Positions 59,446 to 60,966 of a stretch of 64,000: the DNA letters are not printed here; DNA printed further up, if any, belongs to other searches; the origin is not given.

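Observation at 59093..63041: Four-gene NurA-HerA cassette with two unassignable partners, translationally coupled and sitting directly downstream of selB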

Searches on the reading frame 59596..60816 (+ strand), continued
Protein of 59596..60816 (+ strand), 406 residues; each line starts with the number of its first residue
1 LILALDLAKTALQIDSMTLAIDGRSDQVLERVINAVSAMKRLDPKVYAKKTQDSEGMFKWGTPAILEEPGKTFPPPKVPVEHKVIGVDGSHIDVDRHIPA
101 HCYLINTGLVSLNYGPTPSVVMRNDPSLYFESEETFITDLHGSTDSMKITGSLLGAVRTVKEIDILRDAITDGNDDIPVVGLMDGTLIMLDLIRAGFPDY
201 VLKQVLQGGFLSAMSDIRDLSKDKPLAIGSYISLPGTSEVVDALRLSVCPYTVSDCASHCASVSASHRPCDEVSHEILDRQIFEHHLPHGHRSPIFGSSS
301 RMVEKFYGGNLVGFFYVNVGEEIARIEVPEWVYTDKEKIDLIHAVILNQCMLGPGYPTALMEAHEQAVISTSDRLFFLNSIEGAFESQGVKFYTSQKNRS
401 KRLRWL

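Call 73: find_related_loci(query=A6, collection=metagenome_contigs, flank=5000)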
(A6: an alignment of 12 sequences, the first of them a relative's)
Query A6 (167 aa) in metagenome_contigs; peptide patterns used: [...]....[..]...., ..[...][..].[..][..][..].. (x = any residue, [..] = any of these).
280 stretches matched a pattern; 48 encode a relative of the query (tblastn E <= 1e-3); 48 distinct loci.
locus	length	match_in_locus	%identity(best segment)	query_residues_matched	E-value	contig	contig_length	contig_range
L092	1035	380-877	58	1-166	6e-66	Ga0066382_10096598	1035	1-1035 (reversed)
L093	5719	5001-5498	56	1-166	2e-57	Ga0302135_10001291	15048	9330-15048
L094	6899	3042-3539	55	1-166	5e-57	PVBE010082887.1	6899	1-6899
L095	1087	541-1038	56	1-166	7e-61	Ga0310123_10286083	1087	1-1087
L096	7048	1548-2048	54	1-167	4e-57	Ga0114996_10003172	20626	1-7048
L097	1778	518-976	58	14-166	2e-56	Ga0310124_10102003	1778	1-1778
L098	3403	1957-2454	52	1-166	5e-53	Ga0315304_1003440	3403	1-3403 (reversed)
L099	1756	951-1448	49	1-166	5e-49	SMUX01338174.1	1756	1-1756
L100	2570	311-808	53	1-166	3e-47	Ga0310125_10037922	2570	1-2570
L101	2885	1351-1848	53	1-166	3e-47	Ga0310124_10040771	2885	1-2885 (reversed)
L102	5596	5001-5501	50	1-167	1e-46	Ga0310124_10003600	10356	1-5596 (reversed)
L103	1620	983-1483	46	1-166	2e-44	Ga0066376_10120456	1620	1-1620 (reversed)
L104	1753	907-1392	49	2-167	2e-44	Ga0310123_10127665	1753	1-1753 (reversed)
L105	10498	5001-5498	44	1-166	1e-41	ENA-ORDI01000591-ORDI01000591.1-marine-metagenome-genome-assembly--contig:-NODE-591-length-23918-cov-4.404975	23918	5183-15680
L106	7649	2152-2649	44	1-166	1e-41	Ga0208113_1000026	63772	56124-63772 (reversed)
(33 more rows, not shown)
